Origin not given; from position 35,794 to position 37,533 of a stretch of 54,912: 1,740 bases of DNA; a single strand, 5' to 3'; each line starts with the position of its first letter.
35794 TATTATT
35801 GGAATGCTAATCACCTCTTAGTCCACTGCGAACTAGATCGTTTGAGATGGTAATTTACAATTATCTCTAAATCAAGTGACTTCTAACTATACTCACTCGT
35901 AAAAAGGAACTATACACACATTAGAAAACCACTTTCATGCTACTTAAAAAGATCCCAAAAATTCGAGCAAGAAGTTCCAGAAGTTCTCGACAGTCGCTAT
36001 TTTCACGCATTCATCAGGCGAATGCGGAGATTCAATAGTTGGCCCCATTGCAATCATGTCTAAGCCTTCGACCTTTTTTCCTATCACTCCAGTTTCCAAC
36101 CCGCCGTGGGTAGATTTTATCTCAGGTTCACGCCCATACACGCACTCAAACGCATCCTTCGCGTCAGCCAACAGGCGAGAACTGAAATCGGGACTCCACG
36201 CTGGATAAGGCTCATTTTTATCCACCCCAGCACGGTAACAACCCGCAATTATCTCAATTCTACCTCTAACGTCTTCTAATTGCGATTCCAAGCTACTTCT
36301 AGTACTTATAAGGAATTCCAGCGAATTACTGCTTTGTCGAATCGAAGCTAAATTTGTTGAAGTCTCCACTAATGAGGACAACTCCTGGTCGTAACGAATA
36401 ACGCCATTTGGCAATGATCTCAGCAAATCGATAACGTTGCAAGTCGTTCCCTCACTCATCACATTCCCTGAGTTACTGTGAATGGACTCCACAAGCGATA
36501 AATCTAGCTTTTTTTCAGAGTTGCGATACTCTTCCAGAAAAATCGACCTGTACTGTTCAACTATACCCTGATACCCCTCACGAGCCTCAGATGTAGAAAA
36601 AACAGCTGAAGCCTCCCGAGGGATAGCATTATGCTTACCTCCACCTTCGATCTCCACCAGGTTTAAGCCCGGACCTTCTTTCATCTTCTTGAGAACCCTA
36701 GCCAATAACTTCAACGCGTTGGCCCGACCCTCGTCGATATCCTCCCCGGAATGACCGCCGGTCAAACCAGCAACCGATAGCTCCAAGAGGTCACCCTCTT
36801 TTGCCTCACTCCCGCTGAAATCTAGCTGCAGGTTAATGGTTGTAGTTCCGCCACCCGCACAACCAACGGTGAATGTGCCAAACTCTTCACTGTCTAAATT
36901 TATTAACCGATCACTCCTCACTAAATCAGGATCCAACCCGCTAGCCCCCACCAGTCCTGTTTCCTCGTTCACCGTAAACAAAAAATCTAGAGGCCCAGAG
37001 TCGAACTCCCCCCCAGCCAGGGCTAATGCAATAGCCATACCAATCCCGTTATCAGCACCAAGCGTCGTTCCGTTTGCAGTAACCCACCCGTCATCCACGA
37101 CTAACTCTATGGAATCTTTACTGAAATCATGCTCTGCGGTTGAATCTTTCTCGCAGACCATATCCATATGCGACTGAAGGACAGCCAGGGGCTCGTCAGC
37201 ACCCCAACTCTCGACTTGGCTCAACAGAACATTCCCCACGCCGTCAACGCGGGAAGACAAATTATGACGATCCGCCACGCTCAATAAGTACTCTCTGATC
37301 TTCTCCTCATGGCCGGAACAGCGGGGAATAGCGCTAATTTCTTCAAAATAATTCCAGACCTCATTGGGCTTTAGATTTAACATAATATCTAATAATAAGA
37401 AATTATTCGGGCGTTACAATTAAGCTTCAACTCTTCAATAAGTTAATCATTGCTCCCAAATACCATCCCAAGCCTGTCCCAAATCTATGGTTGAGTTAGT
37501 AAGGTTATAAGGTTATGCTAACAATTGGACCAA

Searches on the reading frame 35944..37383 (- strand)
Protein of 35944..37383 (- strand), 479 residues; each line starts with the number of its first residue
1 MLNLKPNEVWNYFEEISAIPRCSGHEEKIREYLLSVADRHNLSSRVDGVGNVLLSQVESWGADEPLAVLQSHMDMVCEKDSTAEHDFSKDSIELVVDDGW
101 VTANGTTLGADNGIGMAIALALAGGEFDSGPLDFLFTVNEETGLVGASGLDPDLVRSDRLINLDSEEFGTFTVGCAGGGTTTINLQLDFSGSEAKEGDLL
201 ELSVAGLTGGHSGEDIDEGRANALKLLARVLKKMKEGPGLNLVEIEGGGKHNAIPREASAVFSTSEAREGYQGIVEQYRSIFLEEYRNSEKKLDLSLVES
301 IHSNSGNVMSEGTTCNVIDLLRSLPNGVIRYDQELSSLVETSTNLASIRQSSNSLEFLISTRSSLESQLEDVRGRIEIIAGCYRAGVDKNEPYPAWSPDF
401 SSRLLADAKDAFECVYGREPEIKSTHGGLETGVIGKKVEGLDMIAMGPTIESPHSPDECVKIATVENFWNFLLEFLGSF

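Call 33: search_protein_families(library=pfam, proteins=[window:35944-37383:-])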
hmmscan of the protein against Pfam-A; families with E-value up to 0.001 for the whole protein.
window:35944-37383:- (479 aa): 2 families
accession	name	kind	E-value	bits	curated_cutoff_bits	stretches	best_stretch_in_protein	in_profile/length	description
PF01546.33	Peptidase_M20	-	1.8e-13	51.3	24.6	1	69-476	2-204/206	Peptidase family M20/M25/M40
PF07687.19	M20_dimer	-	7.9e-10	39.1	21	1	205-264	4-80/107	Peptidase dimerisation domain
